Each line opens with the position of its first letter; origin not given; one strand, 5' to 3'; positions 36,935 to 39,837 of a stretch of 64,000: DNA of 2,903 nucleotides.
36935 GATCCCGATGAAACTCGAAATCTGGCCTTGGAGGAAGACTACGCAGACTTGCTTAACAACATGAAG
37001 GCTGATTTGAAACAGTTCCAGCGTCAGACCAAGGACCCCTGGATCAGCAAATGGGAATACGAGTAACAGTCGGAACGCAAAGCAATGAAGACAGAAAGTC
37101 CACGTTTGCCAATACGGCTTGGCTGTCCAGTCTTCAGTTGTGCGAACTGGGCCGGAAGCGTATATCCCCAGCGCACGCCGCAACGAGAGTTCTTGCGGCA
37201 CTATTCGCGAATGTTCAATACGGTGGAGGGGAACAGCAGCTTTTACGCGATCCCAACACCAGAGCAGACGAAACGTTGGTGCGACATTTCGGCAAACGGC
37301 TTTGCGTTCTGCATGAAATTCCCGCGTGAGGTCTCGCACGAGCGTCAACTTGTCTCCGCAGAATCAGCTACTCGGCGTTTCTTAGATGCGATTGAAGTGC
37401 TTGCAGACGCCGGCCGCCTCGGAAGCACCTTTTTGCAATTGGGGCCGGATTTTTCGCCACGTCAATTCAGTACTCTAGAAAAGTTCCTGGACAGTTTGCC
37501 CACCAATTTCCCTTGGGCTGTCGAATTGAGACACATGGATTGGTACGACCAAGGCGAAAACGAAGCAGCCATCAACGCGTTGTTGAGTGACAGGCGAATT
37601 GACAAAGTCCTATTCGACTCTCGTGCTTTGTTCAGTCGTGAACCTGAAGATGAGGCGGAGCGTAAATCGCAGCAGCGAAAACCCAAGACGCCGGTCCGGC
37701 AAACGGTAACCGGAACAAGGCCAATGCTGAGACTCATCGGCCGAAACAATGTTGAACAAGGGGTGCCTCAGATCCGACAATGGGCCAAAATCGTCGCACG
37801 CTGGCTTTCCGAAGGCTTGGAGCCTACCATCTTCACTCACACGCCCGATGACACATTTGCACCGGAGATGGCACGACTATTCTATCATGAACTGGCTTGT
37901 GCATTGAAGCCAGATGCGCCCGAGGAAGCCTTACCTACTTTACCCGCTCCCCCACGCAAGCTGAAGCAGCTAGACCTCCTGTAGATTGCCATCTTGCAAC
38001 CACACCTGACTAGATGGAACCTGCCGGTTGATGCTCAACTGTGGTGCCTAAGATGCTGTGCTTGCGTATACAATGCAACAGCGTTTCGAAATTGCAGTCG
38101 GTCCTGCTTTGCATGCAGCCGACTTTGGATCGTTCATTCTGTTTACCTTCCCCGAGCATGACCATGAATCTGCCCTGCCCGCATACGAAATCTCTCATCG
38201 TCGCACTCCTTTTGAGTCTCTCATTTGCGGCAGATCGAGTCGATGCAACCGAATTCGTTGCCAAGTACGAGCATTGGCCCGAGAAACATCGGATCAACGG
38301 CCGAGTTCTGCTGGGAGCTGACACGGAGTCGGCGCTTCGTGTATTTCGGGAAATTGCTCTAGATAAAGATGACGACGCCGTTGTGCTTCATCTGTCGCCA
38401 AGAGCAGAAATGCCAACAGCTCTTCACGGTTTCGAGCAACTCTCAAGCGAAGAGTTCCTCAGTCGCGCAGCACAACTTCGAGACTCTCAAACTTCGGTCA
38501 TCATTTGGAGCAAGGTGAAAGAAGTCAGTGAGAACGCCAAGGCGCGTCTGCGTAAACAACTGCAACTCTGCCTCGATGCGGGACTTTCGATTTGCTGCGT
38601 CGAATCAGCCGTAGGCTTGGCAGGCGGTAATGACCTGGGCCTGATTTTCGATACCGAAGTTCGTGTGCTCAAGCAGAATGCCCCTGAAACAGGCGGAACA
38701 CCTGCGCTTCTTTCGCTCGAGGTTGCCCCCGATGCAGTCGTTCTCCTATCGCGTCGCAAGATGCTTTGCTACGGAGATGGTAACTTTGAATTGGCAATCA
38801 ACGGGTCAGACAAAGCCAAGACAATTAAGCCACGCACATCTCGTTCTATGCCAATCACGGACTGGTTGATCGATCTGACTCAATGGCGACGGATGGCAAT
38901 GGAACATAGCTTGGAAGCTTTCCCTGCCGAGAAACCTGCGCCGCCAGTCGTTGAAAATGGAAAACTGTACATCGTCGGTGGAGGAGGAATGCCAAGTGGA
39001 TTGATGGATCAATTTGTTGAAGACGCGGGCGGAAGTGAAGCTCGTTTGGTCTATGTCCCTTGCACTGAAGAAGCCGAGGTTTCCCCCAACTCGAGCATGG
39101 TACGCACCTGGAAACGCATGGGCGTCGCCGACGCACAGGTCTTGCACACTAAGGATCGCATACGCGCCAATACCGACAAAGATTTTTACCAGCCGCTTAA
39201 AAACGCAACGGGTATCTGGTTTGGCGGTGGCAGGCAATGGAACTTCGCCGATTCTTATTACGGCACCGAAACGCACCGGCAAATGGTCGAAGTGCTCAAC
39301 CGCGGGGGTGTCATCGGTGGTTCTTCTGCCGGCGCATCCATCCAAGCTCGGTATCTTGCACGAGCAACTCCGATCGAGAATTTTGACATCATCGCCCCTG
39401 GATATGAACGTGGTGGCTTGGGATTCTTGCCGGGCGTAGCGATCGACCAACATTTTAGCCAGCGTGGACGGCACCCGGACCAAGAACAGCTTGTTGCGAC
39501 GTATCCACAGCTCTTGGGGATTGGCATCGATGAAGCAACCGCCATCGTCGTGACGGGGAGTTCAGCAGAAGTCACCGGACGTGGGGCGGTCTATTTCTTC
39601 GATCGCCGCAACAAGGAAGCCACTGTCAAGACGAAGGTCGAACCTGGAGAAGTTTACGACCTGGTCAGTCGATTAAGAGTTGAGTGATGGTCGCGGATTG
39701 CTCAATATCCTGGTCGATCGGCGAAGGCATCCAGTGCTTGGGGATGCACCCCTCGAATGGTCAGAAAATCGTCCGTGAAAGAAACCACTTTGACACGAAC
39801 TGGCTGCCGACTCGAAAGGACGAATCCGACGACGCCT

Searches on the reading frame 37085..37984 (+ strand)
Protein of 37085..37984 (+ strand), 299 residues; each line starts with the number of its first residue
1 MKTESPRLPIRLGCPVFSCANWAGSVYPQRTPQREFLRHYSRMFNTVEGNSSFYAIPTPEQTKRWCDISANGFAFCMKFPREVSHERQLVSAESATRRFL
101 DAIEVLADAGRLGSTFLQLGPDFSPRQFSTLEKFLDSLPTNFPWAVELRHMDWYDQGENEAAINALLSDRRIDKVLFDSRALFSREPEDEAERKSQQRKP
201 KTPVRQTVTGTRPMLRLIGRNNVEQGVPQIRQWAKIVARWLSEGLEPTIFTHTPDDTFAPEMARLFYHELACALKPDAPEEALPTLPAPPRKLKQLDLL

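Call 65: search_protein_families(library=pfam, proteins=[window:37085-37984:+], max_evalue=0.0001)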
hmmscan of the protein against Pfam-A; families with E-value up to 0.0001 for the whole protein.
window:37085-37984:+ (299 aa): 1 family
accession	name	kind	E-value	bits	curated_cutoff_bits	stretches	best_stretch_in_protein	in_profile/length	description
PF01904.24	DUF72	-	1.1e-50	173.1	25.3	1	27-266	1-214/217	Protein of unknown function DUF72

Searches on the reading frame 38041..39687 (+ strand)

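Call 65: search_protein_families(library=pfam, proteins=[window:38041-39687:+], max_evalue=0.0001)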
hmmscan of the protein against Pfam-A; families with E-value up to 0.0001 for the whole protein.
window:38041-39687:+ (548 aa): 1 family
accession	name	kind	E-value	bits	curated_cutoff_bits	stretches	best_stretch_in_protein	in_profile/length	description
PF03575.23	Peptidase_S51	-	9.3e-19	68.3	23.9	1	321-511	18-205/206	Peptidase family S51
